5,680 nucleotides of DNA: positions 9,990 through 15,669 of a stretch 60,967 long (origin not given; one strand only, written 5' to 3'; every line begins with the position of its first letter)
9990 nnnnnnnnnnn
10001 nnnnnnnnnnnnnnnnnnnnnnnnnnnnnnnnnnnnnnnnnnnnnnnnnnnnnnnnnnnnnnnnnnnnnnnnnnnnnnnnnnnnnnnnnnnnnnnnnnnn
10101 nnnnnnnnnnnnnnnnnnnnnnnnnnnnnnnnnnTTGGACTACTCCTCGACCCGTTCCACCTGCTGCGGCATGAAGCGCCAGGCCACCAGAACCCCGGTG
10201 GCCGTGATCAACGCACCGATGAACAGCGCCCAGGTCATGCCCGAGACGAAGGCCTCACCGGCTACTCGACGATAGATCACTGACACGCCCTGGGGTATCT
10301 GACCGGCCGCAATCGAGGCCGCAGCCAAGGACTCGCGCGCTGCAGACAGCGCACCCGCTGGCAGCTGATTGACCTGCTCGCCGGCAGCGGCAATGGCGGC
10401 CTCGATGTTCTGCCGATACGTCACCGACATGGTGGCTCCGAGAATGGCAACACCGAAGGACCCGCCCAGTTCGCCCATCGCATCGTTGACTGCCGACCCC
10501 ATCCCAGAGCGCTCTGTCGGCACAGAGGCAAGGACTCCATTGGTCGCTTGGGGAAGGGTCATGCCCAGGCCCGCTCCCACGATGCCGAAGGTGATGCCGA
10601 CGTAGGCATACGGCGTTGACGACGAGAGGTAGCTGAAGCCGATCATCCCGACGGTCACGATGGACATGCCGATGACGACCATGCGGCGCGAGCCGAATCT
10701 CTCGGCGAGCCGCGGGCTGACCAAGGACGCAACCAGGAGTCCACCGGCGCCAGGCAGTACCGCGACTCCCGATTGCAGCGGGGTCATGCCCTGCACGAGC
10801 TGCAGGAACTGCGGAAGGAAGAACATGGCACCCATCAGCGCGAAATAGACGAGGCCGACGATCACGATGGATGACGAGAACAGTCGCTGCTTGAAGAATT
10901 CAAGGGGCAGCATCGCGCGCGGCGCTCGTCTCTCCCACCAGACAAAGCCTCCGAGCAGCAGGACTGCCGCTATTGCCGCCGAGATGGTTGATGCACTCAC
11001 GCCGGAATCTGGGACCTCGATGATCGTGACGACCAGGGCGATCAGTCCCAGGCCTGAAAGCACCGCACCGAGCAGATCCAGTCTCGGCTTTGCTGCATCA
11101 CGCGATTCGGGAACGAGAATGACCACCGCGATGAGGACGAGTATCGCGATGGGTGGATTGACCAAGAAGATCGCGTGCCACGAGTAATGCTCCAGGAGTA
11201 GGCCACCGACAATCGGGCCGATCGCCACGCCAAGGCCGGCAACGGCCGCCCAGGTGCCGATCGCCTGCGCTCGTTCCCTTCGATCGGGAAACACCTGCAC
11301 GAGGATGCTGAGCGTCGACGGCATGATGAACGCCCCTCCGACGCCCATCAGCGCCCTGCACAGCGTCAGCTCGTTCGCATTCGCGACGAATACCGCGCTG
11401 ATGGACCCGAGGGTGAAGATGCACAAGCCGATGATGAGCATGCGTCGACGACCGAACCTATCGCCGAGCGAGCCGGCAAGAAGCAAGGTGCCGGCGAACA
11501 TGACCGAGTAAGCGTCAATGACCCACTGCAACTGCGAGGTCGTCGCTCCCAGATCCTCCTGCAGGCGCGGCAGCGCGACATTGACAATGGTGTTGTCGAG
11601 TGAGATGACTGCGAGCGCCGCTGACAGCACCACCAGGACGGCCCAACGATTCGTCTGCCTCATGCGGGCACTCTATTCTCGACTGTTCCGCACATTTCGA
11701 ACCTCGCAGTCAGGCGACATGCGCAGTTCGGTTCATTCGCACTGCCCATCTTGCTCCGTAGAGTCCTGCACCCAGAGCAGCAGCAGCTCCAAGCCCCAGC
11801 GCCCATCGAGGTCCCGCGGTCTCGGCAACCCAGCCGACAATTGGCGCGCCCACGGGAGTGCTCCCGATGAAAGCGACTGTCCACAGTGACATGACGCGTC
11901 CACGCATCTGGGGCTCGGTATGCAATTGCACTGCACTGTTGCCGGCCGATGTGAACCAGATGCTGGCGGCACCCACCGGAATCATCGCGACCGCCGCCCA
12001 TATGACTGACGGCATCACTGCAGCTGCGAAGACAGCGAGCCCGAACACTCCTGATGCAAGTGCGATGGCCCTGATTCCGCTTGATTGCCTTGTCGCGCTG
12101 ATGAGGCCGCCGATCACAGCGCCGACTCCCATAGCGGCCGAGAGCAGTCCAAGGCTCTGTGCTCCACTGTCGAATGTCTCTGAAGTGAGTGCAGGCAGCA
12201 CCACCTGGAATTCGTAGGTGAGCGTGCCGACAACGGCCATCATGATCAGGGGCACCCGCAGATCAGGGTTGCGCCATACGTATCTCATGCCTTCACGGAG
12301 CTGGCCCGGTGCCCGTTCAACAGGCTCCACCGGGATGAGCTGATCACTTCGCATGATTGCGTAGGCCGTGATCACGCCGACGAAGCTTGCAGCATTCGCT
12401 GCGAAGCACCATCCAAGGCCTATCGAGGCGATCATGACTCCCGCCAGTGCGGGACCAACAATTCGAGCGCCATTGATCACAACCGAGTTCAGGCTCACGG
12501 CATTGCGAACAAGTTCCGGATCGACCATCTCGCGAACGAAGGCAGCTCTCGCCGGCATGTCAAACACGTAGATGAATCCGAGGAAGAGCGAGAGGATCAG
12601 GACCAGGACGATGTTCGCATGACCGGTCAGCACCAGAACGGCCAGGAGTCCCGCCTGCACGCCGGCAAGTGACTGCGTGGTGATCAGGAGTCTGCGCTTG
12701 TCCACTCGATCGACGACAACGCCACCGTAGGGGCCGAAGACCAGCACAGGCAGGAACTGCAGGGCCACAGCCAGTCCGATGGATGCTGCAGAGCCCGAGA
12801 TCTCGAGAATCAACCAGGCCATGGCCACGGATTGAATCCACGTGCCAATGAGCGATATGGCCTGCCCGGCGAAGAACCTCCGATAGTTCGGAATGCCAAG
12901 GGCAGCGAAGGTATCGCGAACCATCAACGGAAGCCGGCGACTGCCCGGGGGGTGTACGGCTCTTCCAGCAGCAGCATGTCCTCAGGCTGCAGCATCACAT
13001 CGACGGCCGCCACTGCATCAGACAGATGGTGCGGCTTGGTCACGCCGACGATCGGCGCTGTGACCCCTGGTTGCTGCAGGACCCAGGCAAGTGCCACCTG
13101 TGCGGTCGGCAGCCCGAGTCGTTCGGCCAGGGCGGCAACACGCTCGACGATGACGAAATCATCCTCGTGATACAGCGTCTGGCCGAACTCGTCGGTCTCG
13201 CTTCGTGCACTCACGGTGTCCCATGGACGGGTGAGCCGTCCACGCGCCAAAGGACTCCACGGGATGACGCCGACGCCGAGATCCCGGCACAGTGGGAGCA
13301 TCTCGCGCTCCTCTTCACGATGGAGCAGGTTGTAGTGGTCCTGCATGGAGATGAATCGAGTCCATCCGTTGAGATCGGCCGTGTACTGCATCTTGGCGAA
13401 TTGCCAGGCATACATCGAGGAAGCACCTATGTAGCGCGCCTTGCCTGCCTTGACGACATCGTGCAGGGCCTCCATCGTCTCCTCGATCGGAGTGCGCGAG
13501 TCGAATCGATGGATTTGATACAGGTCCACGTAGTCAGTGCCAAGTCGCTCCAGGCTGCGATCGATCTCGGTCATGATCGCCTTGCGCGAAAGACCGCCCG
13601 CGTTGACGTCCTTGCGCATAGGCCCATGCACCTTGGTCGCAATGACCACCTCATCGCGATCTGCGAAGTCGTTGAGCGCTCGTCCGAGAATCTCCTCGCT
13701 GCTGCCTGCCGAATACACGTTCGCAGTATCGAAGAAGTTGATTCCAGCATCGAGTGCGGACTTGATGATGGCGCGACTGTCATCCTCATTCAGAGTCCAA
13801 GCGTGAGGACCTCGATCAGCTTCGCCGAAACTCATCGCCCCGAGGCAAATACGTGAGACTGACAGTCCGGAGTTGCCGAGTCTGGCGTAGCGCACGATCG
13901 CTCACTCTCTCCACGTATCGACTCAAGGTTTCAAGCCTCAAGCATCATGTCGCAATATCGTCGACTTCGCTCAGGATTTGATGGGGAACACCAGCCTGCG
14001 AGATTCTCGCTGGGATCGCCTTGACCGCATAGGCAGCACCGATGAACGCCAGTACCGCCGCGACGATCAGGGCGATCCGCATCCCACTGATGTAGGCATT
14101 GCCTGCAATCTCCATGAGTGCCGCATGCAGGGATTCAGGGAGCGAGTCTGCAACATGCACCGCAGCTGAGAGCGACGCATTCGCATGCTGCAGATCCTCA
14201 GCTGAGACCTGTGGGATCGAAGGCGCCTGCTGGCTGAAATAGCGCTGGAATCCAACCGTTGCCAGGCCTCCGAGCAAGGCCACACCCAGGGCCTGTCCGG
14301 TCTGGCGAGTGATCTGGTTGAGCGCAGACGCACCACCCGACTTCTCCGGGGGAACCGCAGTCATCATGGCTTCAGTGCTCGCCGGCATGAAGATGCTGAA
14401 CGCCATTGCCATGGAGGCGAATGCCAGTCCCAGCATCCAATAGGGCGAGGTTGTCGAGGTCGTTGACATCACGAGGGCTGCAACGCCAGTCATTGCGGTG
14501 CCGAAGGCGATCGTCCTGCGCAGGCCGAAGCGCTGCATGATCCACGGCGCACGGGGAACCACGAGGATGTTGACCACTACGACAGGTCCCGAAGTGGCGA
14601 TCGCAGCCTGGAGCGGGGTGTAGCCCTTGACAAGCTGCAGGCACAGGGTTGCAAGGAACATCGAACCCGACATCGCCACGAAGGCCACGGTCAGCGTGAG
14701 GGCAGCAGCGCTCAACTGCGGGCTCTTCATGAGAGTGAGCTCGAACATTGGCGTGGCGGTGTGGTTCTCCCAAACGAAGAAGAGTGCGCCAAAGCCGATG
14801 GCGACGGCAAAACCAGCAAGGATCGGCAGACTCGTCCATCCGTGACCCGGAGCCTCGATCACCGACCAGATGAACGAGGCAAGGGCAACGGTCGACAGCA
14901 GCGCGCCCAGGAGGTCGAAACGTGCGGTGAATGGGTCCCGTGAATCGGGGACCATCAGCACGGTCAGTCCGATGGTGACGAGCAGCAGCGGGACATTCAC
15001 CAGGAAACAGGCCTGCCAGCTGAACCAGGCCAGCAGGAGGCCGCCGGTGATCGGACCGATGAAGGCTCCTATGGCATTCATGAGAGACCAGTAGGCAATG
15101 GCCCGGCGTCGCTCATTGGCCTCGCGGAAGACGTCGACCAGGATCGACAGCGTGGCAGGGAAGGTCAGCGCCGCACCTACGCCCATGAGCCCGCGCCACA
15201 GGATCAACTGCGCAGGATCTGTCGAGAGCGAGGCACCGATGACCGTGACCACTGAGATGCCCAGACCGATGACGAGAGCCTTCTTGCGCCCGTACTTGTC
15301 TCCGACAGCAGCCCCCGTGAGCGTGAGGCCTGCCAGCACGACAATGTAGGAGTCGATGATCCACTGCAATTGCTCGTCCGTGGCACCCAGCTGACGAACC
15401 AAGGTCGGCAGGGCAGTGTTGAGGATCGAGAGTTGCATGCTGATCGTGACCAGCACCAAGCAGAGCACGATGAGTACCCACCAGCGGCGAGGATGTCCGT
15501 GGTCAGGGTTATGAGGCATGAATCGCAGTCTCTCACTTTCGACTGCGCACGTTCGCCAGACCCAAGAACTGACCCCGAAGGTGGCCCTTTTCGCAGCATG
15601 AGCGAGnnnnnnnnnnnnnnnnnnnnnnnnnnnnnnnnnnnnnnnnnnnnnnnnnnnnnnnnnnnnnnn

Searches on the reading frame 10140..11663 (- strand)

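Call 36: search_protein_families(library=pfam, proteins=[window:10140-11663:-], max_evalue=0.00001)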
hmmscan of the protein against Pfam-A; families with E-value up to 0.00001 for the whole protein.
window:10140-11663:- (507 aa): 4 families
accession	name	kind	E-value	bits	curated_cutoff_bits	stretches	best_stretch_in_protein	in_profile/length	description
PF07690.21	MFS_1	-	2.5e-59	201.4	33.4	1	14-404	2-346/347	Major Facilitator Superfamily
PF00083.30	Sugar_tr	-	1.3e-09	38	22.3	1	19-187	22-194/452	Sugar (and other) transporter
PF13347.12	MFS_2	-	2.1e-07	30.3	27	0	256-413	220-382/427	MFS/sugar transport protein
PF05977.19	MFS_3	-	1.5e-06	27.4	27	1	21-220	23-226/524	Transmembrane secretion effector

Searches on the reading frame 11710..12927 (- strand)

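Call 36: search_protein_families(library=pfam, proteins=[window:11710-12927:-], max_evalue=0.00001)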
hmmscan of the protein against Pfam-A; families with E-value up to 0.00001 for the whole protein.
window:11710-12927:- (405 aa): 2 families
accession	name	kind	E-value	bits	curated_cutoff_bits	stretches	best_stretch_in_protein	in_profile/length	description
PF05977.19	MFS_3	-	6.1e-58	197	27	1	6-398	3-397/524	Transmembrane secretion effector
PF07690.21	MFS_1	-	1.1e-35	123.6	33.4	2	19-352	2-338/347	Major Facilitator Superfamily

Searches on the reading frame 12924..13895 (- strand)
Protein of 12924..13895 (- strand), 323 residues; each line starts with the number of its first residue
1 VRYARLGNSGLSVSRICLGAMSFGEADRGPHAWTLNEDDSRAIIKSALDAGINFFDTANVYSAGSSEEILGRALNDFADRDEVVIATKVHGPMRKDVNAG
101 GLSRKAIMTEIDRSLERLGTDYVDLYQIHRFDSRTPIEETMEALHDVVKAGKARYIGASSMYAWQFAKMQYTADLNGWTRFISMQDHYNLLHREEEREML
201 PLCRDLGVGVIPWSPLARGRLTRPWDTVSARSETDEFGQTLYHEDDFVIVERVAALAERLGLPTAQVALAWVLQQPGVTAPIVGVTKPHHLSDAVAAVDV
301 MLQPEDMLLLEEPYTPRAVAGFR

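Call 36: search_protein_families(library=pfam, proteins=[window:12924-13895:-], max_evalue=0.00001)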
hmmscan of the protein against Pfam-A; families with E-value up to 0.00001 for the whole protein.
window:12924-13895:- (323 aa): 1 family
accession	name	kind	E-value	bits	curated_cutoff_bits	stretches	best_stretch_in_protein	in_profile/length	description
PF00248.27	Aldo_ket_red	-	2.2e-80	270.3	24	1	15-311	1-287/291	Aldo/keto reductase family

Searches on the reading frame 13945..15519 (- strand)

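Call 36: search_protein_families(library=pfam, proteins=[window:13945-15519:-], max_evalue=0.00001)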
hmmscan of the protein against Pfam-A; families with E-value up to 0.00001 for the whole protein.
window:13945-15519:- (524 aa): 2 families
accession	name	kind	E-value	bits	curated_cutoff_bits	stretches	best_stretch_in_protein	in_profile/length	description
PF07690.21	MFS_1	-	8.5e-46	156.9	33.4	1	19-412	1-346/347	Major Facilitator Superfamily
PF00083.30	Sugar_tr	-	1e-06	28.4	22.3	1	43-193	40-194/452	Sugar (and other) transporter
